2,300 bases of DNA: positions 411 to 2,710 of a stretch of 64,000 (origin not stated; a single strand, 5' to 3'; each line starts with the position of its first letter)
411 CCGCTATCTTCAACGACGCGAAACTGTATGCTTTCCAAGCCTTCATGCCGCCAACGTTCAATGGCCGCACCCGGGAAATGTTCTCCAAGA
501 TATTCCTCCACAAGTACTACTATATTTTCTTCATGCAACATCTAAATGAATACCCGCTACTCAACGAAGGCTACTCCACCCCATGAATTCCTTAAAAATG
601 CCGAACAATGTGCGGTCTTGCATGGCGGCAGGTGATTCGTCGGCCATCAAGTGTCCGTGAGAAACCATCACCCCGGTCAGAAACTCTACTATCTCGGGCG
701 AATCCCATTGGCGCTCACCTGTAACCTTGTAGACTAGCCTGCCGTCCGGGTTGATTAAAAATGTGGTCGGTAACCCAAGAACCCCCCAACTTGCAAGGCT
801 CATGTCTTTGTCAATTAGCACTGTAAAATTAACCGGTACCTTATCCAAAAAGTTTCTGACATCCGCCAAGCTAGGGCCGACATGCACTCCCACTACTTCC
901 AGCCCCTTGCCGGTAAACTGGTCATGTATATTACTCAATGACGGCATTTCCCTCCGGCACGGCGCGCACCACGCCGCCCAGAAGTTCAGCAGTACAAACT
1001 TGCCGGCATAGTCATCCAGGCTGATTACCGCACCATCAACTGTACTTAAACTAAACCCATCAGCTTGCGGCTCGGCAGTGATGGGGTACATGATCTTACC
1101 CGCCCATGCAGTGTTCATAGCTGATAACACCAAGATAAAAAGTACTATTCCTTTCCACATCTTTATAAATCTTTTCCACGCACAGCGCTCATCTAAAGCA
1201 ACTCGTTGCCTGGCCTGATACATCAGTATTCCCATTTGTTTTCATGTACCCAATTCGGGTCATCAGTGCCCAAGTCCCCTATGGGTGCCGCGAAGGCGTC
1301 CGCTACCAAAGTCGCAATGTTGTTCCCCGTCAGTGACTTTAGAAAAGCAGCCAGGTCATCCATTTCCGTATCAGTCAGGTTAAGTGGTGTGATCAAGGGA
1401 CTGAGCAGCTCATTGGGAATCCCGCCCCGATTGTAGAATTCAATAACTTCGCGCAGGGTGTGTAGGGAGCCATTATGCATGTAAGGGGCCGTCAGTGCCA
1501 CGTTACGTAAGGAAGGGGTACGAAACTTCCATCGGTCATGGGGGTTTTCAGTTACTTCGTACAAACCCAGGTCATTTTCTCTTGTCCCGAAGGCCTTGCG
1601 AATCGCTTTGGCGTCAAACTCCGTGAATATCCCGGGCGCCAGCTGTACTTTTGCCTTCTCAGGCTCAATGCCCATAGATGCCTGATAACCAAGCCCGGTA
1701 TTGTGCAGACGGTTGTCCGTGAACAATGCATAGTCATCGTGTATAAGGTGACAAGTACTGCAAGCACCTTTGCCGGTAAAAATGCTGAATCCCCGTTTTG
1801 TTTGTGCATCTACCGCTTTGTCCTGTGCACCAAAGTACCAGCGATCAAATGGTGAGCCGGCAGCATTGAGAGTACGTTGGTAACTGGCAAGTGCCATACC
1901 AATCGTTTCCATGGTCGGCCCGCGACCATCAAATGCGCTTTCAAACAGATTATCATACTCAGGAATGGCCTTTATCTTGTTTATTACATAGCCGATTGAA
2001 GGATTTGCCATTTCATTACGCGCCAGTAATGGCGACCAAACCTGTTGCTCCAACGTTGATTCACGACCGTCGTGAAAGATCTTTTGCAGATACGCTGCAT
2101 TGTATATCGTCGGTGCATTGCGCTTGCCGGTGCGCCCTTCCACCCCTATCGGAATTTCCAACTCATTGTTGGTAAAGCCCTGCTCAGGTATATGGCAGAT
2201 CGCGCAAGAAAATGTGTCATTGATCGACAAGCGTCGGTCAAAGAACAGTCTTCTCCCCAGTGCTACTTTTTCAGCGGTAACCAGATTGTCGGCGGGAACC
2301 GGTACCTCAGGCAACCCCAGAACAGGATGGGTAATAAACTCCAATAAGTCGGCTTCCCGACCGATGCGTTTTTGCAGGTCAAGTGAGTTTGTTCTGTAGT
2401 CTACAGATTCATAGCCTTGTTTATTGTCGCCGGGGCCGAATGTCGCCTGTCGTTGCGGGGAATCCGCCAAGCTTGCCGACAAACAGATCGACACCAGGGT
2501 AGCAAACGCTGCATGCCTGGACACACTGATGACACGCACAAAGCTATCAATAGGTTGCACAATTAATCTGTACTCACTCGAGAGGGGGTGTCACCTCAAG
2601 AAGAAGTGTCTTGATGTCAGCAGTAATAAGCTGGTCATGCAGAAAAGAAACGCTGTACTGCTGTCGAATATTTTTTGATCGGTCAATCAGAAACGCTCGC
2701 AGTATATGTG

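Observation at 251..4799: Complete copper-maturation operon around a methanethiol oxidase: MtoX, atypical SCO1, MauG-like peroxidase, TlpA, plus a 96-aa unknown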

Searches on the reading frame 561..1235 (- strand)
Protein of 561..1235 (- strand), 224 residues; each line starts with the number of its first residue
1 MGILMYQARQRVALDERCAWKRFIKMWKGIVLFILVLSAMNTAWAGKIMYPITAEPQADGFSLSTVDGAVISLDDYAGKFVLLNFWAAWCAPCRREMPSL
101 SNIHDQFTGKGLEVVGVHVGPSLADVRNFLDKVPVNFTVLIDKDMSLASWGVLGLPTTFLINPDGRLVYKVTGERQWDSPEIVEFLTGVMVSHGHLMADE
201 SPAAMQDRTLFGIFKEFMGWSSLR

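Call 3: search_protein_families(library=pfam, proteins=[window:561-1235:-], max_evalue=0.01)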
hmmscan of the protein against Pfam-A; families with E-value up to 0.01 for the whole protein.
window:561-1235:- (224 aa): 6 families
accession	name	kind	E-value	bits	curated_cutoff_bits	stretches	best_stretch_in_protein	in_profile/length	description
PF00578.27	AhpC-TSA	-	2.5e-25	89.3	26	1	57-169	4-123/124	AhpC/TSA family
PF08534.16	Redoxin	-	2.4e-21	76.5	26.6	1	61-180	9-142/148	Redoxin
PF13905.12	Thioredoxin_8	-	2e-13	50.9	27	1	78-166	1-93/94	Thioredoxin-like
PF00085.26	Thioredoxin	-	1.7e-07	31.6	23.5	1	79-116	19-55/103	Thioredoxin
PF00255.25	GSHPx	-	7.7e-05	22.7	27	1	61-117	4-59/108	Glutathione peroxidase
PF13098.12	Thioredoxin_2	-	0.00046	20.9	27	1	78-174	5-94/104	Thioredoxin-like domain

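Call 4: search_protein_families(library=ncbifam, proteins=[window:561-1235:-], max_evalue=0.01)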
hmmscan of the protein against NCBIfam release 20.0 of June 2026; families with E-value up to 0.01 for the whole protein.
window:561-1235:- (224 aa): 19 families
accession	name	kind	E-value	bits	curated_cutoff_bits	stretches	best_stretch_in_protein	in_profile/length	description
NF002854.0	PRK03147.1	subfamily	4.5e-34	117.8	170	1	30-176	12-161/176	thiol-disulfide oxidoreductase ResA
NF047696.1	ThlDiSintTplARhiz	equivalog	1.3e-24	87.2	230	1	61-186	80-212/219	thiol:disulfide interchange protein TlpA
TIGR00385.1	dsbE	subfamily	2.1e-16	60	123.15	1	77-175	62-158/173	DsbE family thiol:disulfide interchange protein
NF041202.1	StoA_CxxC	exception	6.6e-16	58.6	210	1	57-173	32-150/163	endospore biogenesis thiol-disulfide oxidoreductase StoA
NF041054.1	WAxxUGC_long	equivalog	6.8e-14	51.9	300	1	57-169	83-196/354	ResA-like WAxxUGC motif-containing protein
NF011941.0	PRK15412.1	equivalog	1.9e-10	40.6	359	1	77-174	67-162/185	thiol:disulfide interchange protein DsbE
NF006960.0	PRK09437.1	equivalog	1.2e-09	38.2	140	1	49-154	1-107/156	thioredoxin-dependent thiol peroxidase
TIGR01068.1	thioredoxin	equivalog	7.6e-08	32.4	96.8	1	79-110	15-46/101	thioredoxin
NF006898.0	PRK09381.1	equivalog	3.7e-06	27.3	138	1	79-110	22-53/109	thioredoxin TrxA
NF047697.1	ThioredTrxAClost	equivalog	1.1e-05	25.5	140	1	79-110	18-49/105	thioredoxin TrxA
NF040769.1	SelL_rel_redox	subfamily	1.1e-05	25.1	120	1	62-146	7-93/173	SelL-related redox protein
TIGR01126.1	pdi_dom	equivalog_domain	3.5e-05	24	107.2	1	78-115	14-51/105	protein disulfide-isomerase domain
NF053650.1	PerredPrxQDein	equivalog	5.5e-05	23.2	260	1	61-168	4-123/148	thioredoxin-dependent peroxiredoxin PrxQ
NF007900.0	PRK10606.1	equivalog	0.0002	20.9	270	1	62-117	9-63/183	glutathione peroxidase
NF008229.0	PRK10996.1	equivalog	0.00023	20.9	125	1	78-110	52-84/141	thioredoxin TrxC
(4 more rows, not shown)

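Call 31: search_solved_structures(query=window:561-1160:-, max_evalue=1e-8, show_alignments=1)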
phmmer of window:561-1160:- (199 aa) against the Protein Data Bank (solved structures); distinct sequences matched with E-value up to 1e-8: 35.
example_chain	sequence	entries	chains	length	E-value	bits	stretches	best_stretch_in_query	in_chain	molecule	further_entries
1st9_A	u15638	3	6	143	2.1e-29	105.9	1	33-149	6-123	Thiol-disulfide oxidoreductase resA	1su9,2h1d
2f9s_A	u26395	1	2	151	2.5e-29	105.7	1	33-149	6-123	Thiol-disulfide oxidoreductase resA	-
2h1b_A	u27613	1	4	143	5.6e-29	104.6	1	33-149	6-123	Thiol-disulfide oxidoreductase resA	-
3c71_A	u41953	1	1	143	3.9e-28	101.8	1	33-149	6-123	Thiol-disulfide oxidoreductase resA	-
2h1a_A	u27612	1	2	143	3.9e-28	101.8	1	33-149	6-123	Thiol-disulfide oxidoreductase resA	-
2h19_A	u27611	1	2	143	3.9e-28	101.8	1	33-149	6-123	Thiol-disulfide oxidoreductase resA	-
3c73_A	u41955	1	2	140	4.8e-28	101.5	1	33-149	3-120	Thiol-disulfide oxidoreductase resA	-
3kcm_A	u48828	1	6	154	2.6e-27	99.1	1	31-165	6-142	Thioredoxin family protein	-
2h1g_A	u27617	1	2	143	7.2e-27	97.7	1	33-149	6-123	Thiol-disulfide oxidoreductase resA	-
4nmu_A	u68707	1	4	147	1.4e-25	93.5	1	32-152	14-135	Thiol-disulfide oxidoreductase ResA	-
3gl3_A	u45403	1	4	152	2.9e-23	85.9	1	33-160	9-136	Putative Thiol:disulfide interchange protein DsbE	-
3hdc_A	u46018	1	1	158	3e-22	82.6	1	32-170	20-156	Thioredoxin family protein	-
1jfu_A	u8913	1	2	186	2e-17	66.8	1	36-161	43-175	THIOL:DISULFIDE INTERCHANGE PROTEIN TLPA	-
3or5_A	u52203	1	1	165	5.8e-17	65.3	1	32-165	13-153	Thiol:disulfide interchange protein, thioredoxin family protein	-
4txo_C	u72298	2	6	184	4.9e-16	62.3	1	36-161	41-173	Thiol:disulfide interchange protein TlpA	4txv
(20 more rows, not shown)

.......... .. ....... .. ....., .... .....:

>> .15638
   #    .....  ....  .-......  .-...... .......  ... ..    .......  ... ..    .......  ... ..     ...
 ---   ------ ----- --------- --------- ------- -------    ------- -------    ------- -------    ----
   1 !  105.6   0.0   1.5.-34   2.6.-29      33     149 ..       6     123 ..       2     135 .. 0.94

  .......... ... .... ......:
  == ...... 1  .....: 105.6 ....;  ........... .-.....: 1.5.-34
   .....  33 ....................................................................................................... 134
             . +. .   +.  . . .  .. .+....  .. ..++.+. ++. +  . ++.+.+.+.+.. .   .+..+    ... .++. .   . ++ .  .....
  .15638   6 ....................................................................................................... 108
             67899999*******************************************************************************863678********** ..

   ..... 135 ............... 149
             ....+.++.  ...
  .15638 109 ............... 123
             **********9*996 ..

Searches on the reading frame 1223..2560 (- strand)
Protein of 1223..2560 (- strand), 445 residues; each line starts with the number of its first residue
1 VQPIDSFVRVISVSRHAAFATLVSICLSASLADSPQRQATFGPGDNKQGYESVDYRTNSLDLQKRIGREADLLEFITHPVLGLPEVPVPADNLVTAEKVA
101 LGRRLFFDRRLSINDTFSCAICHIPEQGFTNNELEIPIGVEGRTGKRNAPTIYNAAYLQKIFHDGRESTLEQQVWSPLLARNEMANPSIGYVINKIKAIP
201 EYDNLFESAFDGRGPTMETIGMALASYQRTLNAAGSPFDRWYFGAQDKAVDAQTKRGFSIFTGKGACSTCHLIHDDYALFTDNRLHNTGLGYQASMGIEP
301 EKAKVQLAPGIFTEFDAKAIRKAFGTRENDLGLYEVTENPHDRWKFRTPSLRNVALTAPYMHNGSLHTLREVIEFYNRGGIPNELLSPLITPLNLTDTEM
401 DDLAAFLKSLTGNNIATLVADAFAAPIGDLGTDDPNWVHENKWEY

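Call 3: search_protein_families(library=pfam, proteins=[window:1223-2560:-], max_evalue=0.01)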
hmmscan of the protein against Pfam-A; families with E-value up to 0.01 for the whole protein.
window:1223-2560:- (445 aa): 3 families
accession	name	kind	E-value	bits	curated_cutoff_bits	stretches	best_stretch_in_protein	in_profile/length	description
PF03150.19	CCP_MauG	-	3.3e-51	174.3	25.6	1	97-246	2-148/149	Di-haem cytochrome c peroxidase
PF21419.2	RoxA-like_Cyt-c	-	3.5e-05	23.7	26.7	1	349-375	5-31/39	RoxA-like, cytochrome c-like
PF00034.26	Cytochrom_C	-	6.2e-05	24.7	21.3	0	266-410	11-89/90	Cytochrome c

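Call 4: search_protein_families(library=ncbifam, proteins=[window:1223-2560:-], max_evalue=0.01)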
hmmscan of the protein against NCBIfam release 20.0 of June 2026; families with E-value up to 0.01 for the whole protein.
window:1223-2560:- (445 aa): 7 families
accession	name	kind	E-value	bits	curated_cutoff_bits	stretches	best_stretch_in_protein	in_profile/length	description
TIGR04039.1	MXAN_0977_Heme2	hypoth_equivalog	1.1e-71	241.6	362.85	1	88-416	1-327/336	MbnH family di-heme enzyme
TIGR03791.1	TTQ_mauG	equivalog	5.1e-62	209.7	443.85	2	95-293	2-194/291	tryptophan tryptophylquinone biosynthesis enzyme MauG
TIGR03981.2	SAM_quin_mod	hypoth_equivalog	1.2e-31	110.1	340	3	328-376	310-358/411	His-Xaa-Ser system-associated MauG-like protein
NF052341.1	hydrazine_gamma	equivalog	1.5e-13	50.4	625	1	223-410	171-339/339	hydrazine synthase subunit gamma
NF052342.1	hydrazine_BC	exception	1.1e-10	40.3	1250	1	95-409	415-689/690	hydrazine synthase subunit beta-gamma fusion subunit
NF040606.1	CytoC_perox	subfamily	6.7e-06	25.6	150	1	329-373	409-453/524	di-heme-cytochrome C peroxidase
TIGR04484.1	thiosulf_SoxA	equivalog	0.0032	16.8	110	0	86-128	95-135/212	sulfur oxidation c-type cytochrome SoxA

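Call 30: search_solved_structures(query=window:1223-2560:-, max_evalue=1e-10, show_alignments=3)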
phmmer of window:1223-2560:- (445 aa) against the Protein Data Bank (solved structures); distinct sequences matched with E-value up to 1e-10: 29.
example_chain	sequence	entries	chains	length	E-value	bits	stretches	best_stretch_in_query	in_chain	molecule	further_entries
6e1c_A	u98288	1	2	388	1.2e-42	149.5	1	83-416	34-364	Di-heme enzyme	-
4aal_A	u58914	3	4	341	2.4e-41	145.1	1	85-271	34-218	CYTOCHROME C551 PEROXIDASE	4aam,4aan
4aao_A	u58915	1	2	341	2.4e-41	145.1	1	85-271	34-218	CYTOCHROME C551 PEROXIDASE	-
9qdt_A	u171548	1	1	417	2e-40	142.1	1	84-271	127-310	Probable cytochrome c peroxidase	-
1nml_A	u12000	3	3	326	1.4e-38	136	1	83-271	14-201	di-haem cytochrome c peroxidase | Cytochrome c peroxidase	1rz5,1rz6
2c1u_A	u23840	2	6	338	2e-37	132.2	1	93-272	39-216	DI-HAEM CYTOCHROME C PEROXIDASE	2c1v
1zzh_A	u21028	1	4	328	3.1e-37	131.6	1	86-271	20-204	cytochrome c peroxidase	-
1eb7_A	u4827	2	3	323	4.7e-36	127.7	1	94-271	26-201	CYTOCHROME C551 PEROXIDASE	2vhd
3hq8_A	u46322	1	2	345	5.8e-36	127.4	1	86-271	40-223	Cytochrome c551 peroxidase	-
3hq6_A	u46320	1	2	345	1.1e-35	126.5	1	86-271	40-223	Cytochrome c551 peroxidase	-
3hq9_A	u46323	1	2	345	1.5e-35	126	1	86-271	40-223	Cytochrome c551 peroxidase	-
3hq7_A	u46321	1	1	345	7.8e-35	123.7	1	86-271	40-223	Cytochrome c551 peroxidase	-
1iqc_A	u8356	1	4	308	8.5e-35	123.5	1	86-271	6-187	di-heme peroxidase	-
3o5c_A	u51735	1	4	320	2.9e-33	118.5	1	86-271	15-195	Cytochrome c551 peroxidase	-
6qkn_A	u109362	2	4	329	3.1e-33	118.4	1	70-271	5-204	Cytochrome-c peroxidase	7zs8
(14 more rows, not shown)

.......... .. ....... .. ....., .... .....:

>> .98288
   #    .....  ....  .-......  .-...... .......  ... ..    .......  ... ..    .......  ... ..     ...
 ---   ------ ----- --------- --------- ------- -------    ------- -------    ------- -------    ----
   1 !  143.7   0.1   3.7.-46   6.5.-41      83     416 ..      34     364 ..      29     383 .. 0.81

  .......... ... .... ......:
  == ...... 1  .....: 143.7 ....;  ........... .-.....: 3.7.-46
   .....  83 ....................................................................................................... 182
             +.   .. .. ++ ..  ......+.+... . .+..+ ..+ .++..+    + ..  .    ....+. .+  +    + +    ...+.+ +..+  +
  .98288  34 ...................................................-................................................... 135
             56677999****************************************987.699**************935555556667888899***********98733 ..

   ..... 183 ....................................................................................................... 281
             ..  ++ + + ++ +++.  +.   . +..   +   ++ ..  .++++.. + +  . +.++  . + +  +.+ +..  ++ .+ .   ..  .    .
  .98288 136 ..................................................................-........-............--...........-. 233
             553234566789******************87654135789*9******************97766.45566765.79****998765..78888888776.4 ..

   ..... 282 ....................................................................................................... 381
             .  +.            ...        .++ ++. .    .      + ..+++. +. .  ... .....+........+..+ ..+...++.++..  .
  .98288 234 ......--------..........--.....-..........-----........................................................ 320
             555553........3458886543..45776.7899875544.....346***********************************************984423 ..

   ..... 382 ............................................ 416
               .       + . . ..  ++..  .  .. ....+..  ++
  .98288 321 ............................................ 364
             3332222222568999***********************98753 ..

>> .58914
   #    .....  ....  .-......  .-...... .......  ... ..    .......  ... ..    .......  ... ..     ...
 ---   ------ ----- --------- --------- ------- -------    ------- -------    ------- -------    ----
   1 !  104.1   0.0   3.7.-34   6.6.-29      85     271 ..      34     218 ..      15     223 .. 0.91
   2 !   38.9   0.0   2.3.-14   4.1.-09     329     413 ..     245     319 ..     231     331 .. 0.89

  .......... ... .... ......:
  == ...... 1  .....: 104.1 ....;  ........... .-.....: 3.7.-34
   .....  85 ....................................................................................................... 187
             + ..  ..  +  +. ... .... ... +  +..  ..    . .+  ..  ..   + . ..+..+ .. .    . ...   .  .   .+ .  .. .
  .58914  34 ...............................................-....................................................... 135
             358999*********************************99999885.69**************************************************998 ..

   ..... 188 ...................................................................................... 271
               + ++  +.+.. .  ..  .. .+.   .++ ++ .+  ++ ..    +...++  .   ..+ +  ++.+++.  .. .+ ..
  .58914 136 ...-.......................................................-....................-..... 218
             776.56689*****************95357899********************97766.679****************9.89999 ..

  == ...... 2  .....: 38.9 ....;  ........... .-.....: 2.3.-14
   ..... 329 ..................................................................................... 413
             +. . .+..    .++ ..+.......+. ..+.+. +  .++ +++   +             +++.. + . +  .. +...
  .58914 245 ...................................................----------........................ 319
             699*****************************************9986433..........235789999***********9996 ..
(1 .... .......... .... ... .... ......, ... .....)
